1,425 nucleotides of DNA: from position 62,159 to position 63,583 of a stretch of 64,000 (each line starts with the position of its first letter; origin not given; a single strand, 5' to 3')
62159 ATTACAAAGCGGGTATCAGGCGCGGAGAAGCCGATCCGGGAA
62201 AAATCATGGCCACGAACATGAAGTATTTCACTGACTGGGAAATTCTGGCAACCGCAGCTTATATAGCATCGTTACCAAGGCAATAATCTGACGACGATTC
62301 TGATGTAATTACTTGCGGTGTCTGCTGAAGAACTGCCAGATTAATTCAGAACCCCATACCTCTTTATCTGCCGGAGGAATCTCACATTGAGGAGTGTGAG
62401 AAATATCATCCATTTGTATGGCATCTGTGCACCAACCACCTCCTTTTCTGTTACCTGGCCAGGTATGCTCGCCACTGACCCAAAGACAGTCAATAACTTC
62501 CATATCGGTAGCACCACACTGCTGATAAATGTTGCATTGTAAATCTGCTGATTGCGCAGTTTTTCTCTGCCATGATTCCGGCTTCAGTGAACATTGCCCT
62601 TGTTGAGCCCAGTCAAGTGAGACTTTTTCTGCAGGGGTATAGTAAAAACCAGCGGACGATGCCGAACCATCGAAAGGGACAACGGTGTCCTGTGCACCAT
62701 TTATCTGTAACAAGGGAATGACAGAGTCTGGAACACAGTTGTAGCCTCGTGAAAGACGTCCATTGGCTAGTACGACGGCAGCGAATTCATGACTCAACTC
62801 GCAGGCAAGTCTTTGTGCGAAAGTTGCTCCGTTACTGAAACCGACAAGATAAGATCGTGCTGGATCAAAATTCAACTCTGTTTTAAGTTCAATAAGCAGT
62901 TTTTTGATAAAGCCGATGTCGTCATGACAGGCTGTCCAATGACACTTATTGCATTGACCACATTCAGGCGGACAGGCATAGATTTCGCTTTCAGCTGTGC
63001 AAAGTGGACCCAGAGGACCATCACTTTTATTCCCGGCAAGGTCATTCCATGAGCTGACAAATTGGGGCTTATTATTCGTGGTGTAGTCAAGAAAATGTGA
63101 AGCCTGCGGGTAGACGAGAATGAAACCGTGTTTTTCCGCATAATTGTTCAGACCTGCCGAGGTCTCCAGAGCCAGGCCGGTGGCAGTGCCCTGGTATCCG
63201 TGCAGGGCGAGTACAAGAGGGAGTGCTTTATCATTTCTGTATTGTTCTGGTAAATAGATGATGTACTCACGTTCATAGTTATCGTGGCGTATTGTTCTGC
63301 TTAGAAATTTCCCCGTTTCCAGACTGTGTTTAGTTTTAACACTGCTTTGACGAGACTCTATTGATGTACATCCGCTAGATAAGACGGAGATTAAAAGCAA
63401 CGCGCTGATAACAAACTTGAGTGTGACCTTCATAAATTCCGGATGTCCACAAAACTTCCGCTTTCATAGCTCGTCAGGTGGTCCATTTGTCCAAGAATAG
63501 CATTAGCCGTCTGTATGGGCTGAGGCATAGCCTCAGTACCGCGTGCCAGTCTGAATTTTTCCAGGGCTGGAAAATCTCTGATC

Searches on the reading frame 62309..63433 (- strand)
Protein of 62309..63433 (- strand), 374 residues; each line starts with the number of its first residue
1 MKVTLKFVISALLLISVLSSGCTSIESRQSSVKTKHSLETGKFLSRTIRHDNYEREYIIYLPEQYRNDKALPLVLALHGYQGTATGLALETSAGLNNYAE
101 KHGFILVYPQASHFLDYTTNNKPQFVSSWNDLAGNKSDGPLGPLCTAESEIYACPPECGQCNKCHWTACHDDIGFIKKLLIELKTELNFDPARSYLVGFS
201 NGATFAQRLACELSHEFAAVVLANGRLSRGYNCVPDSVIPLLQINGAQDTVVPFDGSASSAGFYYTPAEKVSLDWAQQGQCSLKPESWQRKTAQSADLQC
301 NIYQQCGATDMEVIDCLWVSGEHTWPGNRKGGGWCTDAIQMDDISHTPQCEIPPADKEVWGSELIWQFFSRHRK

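Call 88: search_protein_families(library=pfam, proteins=[window:62309-63433:-], max_evalue=0.00001)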
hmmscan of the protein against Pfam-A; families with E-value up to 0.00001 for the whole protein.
window:62309-63433:- (374 aa): 2 families
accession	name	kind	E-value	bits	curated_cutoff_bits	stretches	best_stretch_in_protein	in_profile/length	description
PF10503.15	Esterase_PHB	-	5.4e-07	29.5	23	0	57-113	3-56/219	Esterase PHB depolymerase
PF02230.22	Abhydrolase_2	-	5.6e-06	26.8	23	0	180-287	93-205/217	Phospholipase/Carboxylesterase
